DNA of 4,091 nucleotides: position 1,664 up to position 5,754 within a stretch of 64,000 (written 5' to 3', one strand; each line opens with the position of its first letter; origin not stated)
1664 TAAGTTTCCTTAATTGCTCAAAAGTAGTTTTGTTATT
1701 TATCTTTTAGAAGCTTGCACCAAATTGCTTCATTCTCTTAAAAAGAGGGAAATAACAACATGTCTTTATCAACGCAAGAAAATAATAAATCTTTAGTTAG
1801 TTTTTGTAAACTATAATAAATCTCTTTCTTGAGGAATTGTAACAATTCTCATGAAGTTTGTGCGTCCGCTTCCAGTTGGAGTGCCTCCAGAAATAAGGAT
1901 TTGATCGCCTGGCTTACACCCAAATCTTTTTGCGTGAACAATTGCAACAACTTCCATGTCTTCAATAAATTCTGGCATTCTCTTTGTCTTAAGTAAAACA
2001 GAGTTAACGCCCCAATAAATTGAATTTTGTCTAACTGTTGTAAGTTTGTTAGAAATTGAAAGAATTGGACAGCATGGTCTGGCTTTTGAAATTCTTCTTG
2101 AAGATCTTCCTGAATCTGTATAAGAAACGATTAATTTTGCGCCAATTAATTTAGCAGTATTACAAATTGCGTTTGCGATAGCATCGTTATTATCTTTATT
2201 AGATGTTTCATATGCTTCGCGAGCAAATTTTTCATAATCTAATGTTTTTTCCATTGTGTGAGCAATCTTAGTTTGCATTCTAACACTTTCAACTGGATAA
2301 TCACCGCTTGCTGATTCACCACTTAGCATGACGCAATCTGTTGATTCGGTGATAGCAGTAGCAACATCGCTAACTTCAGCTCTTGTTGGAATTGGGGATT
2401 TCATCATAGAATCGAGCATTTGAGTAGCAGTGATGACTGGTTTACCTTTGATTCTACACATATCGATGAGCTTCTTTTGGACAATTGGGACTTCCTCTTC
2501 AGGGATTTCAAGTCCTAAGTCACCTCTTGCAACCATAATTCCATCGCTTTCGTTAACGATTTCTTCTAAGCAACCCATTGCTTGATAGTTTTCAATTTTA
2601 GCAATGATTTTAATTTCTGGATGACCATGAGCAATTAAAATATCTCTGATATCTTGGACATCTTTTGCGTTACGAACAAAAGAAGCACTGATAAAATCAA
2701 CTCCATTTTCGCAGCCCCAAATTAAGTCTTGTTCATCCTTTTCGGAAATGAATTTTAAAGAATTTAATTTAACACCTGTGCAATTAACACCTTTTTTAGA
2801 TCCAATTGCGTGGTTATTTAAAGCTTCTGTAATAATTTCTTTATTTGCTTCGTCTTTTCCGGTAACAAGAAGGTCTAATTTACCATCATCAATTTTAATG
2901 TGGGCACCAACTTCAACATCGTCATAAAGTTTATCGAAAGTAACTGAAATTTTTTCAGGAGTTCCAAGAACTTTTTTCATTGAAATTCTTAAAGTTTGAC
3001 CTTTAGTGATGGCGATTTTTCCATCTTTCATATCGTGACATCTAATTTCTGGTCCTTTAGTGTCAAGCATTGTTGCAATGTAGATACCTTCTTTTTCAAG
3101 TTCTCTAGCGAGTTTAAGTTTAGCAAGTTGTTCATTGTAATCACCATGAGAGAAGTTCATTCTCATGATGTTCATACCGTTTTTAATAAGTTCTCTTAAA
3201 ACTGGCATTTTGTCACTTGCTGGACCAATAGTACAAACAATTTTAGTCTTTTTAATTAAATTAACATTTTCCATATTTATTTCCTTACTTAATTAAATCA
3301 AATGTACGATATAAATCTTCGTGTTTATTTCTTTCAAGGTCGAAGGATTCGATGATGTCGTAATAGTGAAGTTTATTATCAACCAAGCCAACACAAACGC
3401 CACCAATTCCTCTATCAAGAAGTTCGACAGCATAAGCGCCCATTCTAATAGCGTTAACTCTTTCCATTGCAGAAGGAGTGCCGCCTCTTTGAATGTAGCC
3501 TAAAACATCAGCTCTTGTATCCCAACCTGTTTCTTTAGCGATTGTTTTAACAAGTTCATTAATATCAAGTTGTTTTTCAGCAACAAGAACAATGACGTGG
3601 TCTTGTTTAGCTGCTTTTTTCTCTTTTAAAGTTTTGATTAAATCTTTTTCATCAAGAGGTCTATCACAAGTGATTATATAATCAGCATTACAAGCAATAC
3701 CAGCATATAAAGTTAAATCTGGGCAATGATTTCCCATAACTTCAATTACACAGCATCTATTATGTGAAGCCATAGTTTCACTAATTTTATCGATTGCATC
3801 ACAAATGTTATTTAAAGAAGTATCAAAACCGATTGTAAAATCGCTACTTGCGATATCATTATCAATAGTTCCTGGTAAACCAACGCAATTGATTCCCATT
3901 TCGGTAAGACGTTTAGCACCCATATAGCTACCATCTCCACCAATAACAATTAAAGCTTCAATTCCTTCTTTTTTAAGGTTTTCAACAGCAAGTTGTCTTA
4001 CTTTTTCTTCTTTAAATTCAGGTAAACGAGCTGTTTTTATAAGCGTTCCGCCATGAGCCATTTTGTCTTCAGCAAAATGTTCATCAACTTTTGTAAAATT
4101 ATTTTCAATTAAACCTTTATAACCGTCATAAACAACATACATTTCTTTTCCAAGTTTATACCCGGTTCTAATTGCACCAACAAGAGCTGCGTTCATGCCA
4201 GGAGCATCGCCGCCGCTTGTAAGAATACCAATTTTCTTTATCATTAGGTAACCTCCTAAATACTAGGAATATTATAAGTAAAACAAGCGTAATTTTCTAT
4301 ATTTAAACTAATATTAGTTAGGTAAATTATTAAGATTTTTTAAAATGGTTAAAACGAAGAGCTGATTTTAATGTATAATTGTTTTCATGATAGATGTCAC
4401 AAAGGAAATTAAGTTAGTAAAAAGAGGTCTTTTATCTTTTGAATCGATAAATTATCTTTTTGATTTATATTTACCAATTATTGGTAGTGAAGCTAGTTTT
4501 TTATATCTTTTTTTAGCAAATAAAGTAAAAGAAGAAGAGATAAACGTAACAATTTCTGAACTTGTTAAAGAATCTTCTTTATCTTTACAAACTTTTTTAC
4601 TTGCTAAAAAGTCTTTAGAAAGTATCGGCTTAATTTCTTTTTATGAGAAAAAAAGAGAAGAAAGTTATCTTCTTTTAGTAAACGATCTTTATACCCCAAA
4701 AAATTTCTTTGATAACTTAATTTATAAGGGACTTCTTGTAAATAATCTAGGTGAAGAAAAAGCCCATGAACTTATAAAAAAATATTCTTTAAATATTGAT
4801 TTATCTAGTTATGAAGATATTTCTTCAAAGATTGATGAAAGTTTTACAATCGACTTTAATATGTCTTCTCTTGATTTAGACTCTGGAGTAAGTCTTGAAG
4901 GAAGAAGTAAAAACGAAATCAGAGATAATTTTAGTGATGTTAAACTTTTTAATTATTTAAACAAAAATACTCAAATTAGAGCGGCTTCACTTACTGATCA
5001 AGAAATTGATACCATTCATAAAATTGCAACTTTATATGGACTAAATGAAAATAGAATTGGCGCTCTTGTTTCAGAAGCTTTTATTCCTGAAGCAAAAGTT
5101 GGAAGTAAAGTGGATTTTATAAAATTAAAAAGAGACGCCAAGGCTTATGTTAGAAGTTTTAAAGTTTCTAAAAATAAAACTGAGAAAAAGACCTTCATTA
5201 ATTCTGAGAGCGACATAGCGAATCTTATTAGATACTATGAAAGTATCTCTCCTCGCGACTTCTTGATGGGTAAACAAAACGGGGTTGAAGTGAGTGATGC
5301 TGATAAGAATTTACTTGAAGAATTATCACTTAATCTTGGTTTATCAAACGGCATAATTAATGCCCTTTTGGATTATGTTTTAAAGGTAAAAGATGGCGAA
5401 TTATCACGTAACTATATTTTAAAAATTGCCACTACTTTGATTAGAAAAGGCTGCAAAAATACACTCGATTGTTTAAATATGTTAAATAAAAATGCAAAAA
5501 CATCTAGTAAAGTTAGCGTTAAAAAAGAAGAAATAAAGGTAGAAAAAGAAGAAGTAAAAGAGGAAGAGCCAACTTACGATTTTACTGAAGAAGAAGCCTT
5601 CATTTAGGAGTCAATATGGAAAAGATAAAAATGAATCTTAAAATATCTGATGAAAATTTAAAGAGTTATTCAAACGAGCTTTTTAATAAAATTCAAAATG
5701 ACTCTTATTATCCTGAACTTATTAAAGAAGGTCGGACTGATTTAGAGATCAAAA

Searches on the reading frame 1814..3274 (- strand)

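Call 89: search_protein_families(library=pfam, proteins=[window:1814-3274:-], max_evalue=0.00001)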
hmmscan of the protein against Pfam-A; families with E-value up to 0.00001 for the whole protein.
window:1814-3274:- (487 aa): 2 families
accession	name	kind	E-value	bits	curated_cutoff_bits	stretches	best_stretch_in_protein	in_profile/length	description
PF00224.27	PK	-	8.3e-125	416.7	30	1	8-331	2-328/328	Pyruvate kinase, barrel domain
PF02887.21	PK_C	-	9.1e-27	93.9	28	1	364-478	1-114/114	Pyruvate kinase, alpha/beta domain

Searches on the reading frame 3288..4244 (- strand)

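Call 89: search_protein_families(library=pfam, proteins=[window:3288-4244:-], max_evalue=0.00001)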
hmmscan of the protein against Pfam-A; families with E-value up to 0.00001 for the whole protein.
window:3288-4244:- (319 aa): 1 family
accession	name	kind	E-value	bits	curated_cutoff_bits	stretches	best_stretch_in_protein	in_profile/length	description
PF00365.25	PFK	-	3.7e-99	332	30.9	1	4-276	1-277/277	Phosphofructokinase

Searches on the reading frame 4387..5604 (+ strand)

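Call 89: search_protein_families(library=pfam, proteins=[window:4387-5604:+], max_evalue=0.00001)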
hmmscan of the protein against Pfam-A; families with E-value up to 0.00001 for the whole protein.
window:4387-5604:+ (406 aa): 1 family
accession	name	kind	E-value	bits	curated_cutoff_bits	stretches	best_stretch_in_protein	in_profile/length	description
PF07261.16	DnaB_2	-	3.7e-06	27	22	0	299-358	9-66/74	Replication initiation and membrane attachment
